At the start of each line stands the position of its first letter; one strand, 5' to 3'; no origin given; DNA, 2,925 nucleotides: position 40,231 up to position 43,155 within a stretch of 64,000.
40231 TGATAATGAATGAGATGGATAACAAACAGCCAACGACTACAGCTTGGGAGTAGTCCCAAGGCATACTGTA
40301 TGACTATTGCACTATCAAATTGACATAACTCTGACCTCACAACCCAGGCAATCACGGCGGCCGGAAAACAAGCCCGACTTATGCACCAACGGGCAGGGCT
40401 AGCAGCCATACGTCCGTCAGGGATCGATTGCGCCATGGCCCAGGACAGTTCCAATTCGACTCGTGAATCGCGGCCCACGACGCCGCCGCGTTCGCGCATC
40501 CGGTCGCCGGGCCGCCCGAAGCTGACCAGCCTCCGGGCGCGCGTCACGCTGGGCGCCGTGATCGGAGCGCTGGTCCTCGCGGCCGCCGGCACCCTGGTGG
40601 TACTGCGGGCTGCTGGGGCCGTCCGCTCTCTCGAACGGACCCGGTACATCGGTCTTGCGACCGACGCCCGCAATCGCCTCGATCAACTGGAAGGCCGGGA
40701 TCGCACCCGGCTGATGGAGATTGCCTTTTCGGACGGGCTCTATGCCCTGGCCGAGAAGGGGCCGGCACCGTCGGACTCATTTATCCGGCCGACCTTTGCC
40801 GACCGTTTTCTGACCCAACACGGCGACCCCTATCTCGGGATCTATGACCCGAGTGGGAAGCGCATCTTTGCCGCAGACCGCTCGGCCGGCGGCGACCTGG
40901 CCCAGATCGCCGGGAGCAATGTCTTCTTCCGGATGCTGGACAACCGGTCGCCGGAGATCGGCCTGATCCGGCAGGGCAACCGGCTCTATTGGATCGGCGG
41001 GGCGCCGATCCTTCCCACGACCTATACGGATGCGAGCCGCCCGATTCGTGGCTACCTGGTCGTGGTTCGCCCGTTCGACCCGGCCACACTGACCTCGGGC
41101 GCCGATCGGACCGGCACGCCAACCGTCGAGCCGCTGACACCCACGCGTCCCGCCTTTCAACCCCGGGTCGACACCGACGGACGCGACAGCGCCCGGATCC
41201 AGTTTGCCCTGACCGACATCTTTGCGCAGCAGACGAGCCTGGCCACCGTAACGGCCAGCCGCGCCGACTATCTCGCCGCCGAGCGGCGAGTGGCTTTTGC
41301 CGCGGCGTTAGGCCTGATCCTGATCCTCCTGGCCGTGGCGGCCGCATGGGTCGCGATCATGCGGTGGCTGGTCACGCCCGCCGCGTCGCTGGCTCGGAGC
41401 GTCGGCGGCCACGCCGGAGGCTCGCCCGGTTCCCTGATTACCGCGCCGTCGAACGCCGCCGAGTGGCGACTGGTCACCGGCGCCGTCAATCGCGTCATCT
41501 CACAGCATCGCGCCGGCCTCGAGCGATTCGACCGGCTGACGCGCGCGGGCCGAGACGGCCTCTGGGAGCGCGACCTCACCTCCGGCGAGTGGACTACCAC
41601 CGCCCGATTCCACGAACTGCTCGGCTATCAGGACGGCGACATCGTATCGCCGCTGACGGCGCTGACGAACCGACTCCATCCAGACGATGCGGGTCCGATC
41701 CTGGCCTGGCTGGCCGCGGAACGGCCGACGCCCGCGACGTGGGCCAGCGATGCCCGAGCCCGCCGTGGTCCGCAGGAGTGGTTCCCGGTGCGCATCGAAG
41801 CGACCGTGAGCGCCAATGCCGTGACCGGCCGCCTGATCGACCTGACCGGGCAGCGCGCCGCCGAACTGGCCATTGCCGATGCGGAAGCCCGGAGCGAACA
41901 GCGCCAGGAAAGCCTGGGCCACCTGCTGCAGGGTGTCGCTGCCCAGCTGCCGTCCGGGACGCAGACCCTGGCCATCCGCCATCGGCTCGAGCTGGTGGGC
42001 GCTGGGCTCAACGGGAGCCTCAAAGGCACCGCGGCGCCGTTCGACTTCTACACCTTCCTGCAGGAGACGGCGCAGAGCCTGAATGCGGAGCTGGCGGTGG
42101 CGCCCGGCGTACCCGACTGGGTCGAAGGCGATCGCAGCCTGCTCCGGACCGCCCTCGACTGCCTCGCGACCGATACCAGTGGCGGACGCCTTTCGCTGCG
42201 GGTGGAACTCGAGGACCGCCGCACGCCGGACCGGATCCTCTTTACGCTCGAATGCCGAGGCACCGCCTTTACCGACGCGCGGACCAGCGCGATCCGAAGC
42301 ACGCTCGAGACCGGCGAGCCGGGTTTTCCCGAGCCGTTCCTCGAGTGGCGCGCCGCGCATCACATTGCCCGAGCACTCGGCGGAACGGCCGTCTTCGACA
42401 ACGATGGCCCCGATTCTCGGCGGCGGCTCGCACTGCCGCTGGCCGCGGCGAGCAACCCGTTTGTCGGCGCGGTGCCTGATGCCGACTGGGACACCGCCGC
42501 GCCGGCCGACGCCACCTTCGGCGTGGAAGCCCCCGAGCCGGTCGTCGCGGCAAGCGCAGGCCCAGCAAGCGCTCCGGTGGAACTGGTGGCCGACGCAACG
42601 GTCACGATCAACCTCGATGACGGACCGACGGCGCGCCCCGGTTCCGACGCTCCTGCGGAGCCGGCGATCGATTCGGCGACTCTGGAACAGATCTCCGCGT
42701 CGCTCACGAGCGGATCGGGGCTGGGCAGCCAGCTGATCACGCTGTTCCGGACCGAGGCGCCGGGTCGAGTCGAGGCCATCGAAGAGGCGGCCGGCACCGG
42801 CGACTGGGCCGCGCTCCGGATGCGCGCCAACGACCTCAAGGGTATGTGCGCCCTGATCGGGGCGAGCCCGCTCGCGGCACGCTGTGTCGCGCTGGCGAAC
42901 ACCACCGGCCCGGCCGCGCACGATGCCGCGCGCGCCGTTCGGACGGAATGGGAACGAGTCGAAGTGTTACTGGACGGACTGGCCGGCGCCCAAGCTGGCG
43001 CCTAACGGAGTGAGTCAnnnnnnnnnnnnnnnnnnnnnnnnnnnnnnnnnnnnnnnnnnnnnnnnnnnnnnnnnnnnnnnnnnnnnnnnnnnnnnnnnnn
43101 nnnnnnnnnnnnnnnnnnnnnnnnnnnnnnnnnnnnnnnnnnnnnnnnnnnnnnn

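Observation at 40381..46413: SD-coupled pair: membrane sensor with a degenerate kinase core followed by a sensor-less soluble hybrid kinase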

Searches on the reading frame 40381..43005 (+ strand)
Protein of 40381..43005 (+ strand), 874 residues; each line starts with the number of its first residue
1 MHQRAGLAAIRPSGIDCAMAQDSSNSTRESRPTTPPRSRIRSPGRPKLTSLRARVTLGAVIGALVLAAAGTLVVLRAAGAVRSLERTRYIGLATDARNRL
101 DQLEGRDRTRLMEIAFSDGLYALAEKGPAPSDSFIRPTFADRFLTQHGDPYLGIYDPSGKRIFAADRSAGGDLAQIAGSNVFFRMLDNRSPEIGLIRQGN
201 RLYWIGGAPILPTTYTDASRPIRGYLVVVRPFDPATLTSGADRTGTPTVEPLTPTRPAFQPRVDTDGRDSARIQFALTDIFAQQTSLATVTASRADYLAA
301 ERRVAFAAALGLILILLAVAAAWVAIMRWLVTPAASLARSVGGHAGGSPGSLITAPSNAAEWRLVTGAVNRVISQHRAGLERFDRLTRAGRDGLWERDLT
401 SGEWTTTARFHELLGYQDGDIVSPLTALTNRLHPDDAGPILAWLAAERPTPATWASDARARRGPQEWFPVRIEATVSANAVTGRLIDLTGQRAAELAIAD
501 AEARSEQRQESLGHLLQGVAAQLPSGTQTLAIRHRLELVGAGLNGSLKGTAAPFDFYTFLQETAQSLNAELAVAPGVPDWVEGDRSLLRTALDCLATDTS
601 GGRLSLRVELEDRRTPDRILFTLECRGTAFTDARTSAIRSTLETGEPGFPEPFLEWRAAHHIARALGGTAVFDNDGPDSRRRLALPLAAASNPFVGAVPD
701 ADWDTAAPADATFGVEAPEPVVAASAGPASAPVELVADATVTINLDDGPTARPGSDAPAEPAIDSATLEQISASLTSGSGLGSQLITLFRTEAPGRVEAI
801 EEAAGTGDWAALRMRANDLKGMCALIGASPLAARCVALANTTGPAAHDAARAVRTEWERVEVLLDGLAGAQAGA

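Call 6: search_protein_families(library=pfam, proteins=[window:40381-43005:+], max_evalue=1)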
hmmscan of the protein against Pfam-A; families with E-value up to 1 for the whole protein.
window:40381-43005:+ (874 aa): 3 families
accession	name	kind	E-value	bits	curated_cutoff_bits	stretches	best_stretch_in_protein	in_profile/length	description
PF05228.19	CHASE4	-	3e-10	40.8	26.2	1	110-246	12-135/140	CHASE4 domain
PF01627.28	Hpt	-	5e-10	39.9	24.6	1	784-860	1-81/84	Hpt domain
PF08447.18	PAS_3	-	0.0003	21.4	25.6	1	406-485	4-82/89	PAS fold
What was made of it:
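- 40381..43005 (+): Gene 1: CHASE4-TM-PAS pseudo-histidine kinase with a C-terminal pseudo-Hpt domain. The ORF is 874 aa; the likely true start is Met18 at 40432, giving 857 aa. Pfam CHASE4, PAS_3 and Hpt (call 6).
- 40708..41118 (+): Gene 1 periplasmic CHASE4 domain (aa 110-246). Pfam PF05228, E 3e-10, 40.8 bits against a cut-off of 26.2 (call 6).
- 41512..41874 (+): Gene 1 cytoplasmic PAS domain (aa 378-498). PAS_3 at 21.4 bits (call 6).
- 42673..42999 (+): Gene 1 pseudo-Hpt domain (aa 765-873). Asn817 (42829-42831) sits where the phospho-His should be, in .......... Pfam Hpt, E 5e-10 (call 6).
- Checked: That bracketed region hits Pfam CHASE4 (E 3e-10, above the curated cut-off; call 6).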

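Call 7: search_protein_families(library=ncbifam, proteins=[window:40381-43005:+], max_evalue=1)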
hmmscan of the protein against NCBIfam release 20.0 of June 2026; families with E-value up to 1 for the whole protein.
window:40381-43005:+ (874 aa): 2 families
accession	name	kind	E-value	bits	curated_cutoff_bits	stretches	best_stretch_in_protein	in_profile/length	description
NF053781.1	cdiGMPphdstlr2612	equivalog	0.019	12.6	1600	1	387-505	593-717/1268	Tlr1612 family c-di-GMP phosphodiesterase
TIGR02956.1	TMAO_torS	equivalog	0.12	10.3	676.5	1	783-848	881-946/967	TMAO reductase system sensor histidine kinase/response regulator TorS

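Call 9: search_solved_structures(query=window:40381-43005:+, max_evalue=10, show_alignments=3)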
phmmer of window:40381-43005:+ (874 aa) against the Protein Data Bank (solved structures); distinct sequences matched with E-value up to 10: 4.
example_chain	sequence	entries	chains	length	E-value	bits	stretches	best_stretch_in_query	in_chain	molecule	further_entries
3mr0_A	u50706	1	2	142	3.9e-07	31.9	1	378-498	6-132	Sensory box histidine kinase/response regulator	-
1sr2_A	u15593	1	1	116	0.47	11.7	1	785-838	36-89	Putative sensor-like histidine kinase yojN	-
7c1i_A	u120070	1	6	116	0.86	10.9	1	785-859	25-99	Histidine kinase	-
6ph4_A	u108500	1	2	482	1.1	10.5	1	380-522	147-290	Blue-light-activated histidine kinase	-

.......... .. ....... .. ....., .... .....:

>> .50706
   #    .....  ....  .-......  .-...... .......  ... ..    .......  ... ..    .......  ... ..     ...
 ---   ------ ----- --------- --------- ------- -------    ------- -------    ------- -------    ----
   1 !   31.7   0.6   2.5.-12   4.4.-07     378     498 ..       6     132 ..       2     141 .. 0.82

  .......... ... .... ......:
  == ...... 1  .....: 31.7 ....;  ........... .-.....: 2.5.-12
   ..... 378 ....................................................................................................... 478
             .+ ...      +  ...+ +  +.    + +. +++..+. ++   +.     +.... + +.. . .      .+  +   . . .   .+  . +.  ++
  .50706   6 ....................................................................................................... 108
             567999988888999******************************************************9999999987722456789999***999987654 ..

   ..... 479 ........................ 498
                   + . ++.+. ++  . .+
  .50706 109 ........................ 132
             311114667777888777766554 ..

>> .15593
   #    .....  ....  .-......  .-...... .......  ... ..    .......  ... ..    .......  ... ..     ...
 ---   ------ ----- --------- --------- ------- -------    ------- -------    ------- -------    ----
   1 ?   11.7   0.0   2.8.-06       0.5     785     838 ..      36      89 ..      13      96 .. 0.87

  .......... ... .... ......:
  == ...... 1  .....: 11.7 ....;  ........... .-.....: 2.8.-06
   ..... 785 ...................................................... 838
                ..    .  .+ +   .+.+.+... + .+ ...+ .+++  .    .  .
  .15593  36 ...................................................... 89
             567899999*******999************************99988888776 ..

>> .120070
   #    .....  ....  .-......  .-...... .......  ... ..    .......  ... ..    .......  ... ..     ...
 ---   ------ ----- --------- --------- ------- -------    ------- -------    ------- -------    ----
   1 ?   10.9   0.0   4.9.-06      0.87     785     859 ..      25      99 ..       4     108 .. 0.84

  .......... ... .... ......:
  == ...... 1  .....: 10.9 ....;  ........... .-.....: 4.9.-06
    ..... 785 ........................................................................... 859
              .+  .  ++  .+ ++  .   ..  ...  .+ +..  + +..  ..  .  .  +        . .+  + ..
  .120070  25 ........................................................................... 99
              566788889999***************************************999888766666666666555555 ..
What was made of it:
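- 41512..41874 (+): PDB 3mr0 PAS at E 3.9e-7 (call 9).
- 42673..42999 (+): Asn817 aligns with the His of RcsD/YojN 1sr2 and of 7c1i (call 9).
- On RcsD-type phosphotransfer protein (applied to gene 1): Asn817 aligns with the His of RcsD 1sr2 (call 9).
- Closest known: RcsD. Same: The RcsD Hpt (1sr2) is among the PDB sequence hits (call 9).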

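Call 10: find_homologous_proteins(query=window:40381-43005:+)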
Query window:40381-43005:+ (874 aa): 24 proteins with E <= 0.001 among 8000 candidates.
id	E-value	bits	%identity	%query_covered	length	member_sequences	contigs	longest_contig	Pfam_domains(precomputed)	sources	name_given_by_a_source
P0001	0.0e+0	1838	98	98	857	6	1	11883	PF05228.20,PF01627.29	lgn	-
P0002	0.0e+0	1594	86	98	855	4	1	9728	PF05228.20,PF01627.29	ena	-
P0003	0.0e+0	1533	82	98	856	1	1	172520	PF05228.20,PF01627.29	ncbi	-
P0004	0.0e+0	1448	83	92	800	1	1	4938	PF05228.20,PF01627.29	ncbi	ncbi:MAG: Hpt domain-containing protein, partial [Gemmatimonadales bacterium]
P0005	1.0e-213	730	42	97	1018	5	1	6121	PF08447.19,PF05228.20,PF01627.29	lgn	-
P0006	1.6e-212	726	41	94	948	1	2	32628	PF08447.19,PF05228.20,PF01627.29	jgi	jgi:PAS domain-containing protein/HPt (histidine-containing phosphotransfer) domain-containing prote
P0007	2.1e-211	723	44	84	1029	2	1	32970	PF08447.19,PF05228.20,PF01627.29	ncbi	-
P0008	9.7e-191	654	42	88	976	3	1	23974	PF05228.20,PF01627.29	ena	-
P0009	3.9e-188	646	41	93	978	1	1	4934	PF05228.20,PF01627.29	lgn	-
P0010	1.7e-186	640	41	98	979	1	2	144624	PF05228.20,PF01627.29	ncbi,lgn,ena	-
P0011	7.4e-185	635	45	81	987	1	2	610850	PF08447.19,PF05228.20,PF01627.29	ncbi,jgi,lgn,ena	-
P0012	6.1e-184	632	40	93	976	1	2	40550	PF05228.20,PF01627.29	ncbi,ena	-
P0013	6.1e-182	625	40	90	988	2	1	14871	PF08447.19,PF05228.20,PF01627.29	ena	-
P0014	9.5e-181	621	41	91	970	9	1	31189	PF08447.19,PF05228.20,PF01627.29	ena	-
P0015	9.6e-178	611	44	80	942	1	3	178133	PF08447.19,PF05228.20,PF01627.29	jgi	jgi:PAS domain-containing protein/HPt (histidine-containing phosphotransfer) domain-containing prote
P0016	1.5e-175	604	38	98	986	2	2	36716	PF08447.19,PF05228.20,PF01627.29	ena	-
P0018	8.3e-165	568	41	80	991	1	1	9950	PF05228.20,PF01627.29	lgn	-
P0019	3.3e-161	556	37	94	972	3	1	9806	PF05228.20,PF01627.29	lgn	-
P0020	1.7e-155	538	38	93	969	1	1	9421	PF05228.20,PF01627.29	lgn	-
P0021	4.8e-155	536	37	97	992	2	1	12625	PF08447.19,PF05228.20,PF01627.29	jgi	-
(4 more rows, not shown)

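Call 15: find_encoding_contigs(protein=P0011, flank=10000, max_places=2)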
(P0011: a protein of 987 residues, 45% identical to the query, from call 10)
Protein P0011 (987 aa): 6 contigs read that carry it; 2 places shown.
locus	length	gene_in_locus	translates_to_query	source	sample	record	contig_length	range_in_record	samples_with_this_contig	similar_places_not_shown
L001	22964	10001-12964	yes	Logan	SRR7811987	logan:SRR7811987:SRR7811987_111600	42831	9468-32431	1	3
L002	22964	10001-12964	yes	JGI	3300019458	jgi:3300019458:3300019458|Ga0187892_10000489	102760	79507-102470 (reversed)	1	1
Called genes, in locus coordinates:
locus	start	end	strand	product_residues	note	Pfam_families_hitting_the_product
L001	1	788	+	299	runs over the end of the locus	PF12146:Hydrolase_4 (weak), PF00561:Abhydrolase_1, PF12697:Abhydrolase_6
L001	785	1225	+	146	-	-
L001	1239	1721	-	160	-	PF20134:DUF6524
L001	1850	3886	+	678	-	PF00512:HisKA, PF02518:HATPase_c, PF00072:Response_reg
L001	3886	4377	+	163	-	PF06094:GGACT, PF13772:AIG2_2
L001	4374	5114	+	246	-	PF08713:DNA_alkylation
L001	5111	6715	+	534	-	PF01425:Amidase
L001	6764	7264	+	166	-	PF01252:Peptidase_A8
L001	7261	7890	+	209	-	-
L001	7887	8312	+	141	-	PF14248:DUF4345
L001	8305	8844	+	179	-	PF12867:DinB_2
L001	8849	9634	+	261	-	PF11138:DUF2911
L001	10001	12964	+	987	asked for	PF05228:CHASE4, PF08447:PAS_3, PF01627:Hpt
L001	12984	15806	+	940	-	PF00512:HisKA, PF02518:HATPase_c, PF01627:Hpt (weak)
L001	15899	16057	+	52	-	-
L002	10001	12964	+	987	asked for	PF05228:CHASE4, PF08447:PAS_3, PF01627:Hpt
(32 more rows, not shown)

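Call 16: find_encoding_contigs(protein=P0015, flank=10000, max_places=2)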
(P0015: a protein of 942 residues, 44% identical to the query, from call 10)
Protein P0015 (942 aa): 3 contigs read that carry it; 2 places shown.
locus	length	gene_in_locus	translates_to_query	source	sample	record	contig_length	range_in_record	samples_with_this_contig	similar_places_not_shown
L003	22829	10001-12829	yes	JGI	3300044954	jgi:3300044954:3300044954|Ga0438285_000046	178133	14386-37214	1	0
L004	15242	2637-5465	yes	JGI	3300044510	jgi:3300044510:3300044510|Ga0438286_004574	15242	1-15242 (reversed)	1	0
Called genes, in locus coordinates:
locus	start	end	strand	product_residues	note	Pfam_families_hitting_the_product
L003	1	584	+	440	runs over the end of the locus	-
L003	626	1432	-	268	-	PF13476:AAA_23 (weak), PF02463:SMC_N (faint), PF13304:AAA_21 (weak), PF13175:AAA_15 (weak), PF13304:AAA_21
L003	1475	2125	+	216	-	-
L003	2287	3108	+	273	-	PF02163:Peptidase_M50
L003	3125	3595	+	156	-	PF12867:DinB_2 (weak), PF05163:DinB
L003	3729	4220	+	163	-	PF06094:GGACT, PF13772:AIG2_2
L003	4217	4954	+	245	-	PF08713:DNA_alkylation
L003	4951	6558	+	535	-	PF01425:Amidase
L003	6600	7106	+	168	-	PF01252:Peptidase_A8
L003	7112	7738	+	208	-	-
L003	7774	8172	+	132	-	PF14248:DUF4345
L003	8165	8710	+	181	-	PF05163:DinB (weak), PF11716:MDMPI_N (weak), PF12867:DinB_2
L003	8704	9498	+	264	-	PF11138:DUF2911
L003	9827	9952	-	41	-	-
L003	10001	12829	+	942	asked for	PF05228:CHASE4 (weak), PF08447:PAS_3, PF01627:Hpt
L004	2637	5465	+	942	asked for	PF05228:CHASE4 (weak), PF08447:PAS_3, PF01627:Hpt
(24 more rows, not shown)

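Call 17: find_encoding_contigs(protein=P0010, flank=10000, max_places=2)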
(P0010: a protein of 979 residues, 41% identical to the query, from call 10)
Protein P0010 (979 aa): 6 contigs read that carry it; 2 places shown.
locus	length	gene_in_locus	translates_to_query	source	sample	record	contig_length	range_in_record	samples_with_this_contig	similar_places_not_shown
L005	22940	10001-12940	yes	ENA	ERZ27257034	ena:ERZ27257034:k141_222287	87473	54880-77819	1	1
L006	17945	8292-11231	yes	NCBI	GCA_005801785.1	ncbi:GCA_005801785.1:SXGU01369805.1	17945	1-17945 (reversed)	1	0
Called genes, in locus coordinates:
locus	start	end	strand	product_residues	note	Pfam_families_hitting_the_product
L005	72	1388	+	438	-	-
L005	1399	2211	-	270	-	PF02463:SMC_N (faint), PF13175:AAA_15 (weak), PF13476:AAA_23, PF13304:AAA_21 (weak), PF13175:AAA_15 (weak), PF13304:AAA_21 (weak)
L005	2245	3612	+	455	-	PF05163:DinB, PF12867:DinB_2 (faint), PF00561:Abhydrolase_1, PF12146:Hydrolase_4, PF12697:Abhydrolase_6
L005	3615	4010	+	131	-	-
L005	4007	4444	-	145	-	PF20134:DUF6524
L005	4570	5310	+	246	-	PF08713:DNA_alkylation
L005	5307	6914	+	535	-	PF01425:Amidase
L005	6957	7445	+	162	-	PF01252:Peptidase_A8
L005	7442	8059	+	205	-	-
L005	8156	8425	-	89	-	-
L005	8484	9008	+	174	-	PF05163:DinB (weak), PF11716:MDMPI_N (weak), PF12867:DinB_2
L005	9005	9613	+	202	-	PF11138:DUF2911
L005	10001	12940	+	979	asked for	PF05228:CHASE4, PF01627:Hpt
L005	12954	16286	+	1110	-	-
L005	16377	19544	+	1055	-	PF14870:PSII_BNR (faint), PF25852:DUF6242_C (faint), PF02012:BNR (faint), PF13088:BNR_2 (faint), PF15902:Sortilin-Vps10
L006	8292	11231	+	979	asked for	PF05228:CHASE4, PF01627:Hpt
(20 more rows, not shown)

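Call 25: find_related_loci(query=A1, collection=genome_contigs, flank=6000)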
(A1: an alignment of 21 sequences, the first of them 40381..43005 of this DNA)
Query A1 (874 aa) in genome_contigs; peptide patterns used: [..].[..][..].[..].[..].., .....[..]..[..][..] (x = any residue, [..] = any of these).
23 stretches matched a pattern; 16 encode a relative of the query (tblastn E <= 1e-3); 16 distinct loci.
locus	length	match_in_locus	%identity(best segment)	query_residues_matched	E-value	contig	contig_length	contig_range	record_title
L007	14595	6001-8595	82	1-865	0e+0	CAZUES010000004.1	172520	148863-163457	MAG TPA_asm: uncultured Gemmatimonas sp. isolate SRP344714_co1_324 genome assembly, contig: NODE_196_length_172520_cov_1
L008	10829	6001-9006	42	19-874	1e-171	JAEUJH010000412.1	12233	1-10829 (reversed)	MAG: Gemmatimonadetes bacterium isolate new MAG-64 k141_2934787, whole genome shotgun sequence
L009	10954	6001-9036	44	19-874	9e-165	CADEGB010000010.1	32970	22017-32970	MAG: uncultured Gemmatimonadetes bacterium isolate Gemmatimonadetes sp. RBC063 genome assembly, contig: MAG063_10, whole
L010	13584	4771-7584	41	45-874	2e-153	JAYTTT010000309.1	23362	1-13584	MAG: Gemmatimonadota bacterium isolate GFS_5453 GFS_5453_308, whole genome shotgun sequence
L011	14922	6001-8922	40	18-874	1e-151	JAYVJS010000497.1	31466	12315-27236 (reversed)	MAG: Gemmatimonadota bacterium isolate GL53_Down_metabinner_10 GL53_Down_metabinner_10_496, whole genome shotgun sequenc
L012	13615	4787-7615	41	45-874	1e-148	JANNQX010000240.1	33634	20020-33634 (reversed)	MAG: Gemmatimonadota bacterium isolate SOY_31_metabat_400 SOY_31_k141_2270727, whole genome shotgun sequence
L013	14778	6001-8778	38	72-874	2e-142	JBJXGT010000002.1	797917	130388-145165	MAG: Gemmatimonadales bacterium isolate F1F2.bin.18 k127_9204396, whole genome shotgun sequence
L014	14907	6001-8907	36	23-874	4e-130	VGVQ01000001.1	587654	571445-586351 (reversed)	MAG: Gemmatimonadetes bacterium isolate K_Offshore_80m_m1_181 K_Offshore_80m_m1_181_Ga0194132_10000001, whole genome sho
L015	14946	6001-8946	37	14-874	3e-129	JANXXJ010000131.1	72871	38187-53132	MAG: Gemmatimonadetes bacterium isolate GL140_2_metabat_77 GL140_2_k141_2390270, whole genome shotgun sequence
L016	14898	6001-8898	38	29-874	6e-123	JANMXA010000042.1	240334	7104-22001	MAG: Gemmatimonadota bacterium isolate OTE_88_metabat_202 OTE_88_k141_4290279, whole genome shotgun sequence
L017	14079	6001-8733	41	76-873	1e-137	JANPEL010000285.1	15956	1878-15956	MAG: Gemmatimonadota bacterium isolate VAR_78_metabat_238 VAR_78_k141_2074441, whole genome shotgun sequence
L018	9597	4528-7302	38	70-874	4e-116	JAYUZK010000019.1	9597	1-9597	MAG: Gemmatimonadota bacterium isolate GL15_Up_metabat_5 GL15_Up_metabat_5_18, whole genome shotgun sequence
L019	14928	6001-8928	41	19-874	9e-139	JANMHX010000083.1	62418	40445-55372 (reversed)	MAG: Gemmatimonadota bacterium isolate OTE_70_metabat_16 OTE_70_k141_2769277, whole genome shotgun sequence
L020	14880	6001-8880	34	50-874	1e-95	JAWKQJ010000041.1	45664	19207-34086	MAG: Gemmatimonadales bacterium isolate ABC2.113 ABC2.113.fa-41, whole genome shotgun sequence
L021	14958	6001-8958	33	13-865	2e-96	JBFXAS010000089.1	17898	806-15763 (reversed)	MAG: Gemmatimonadales bacterium isolate CA_2019_TPBS_28 NODE_13884_length_17898_cov_4.408587_TPBS, whole genome shotgun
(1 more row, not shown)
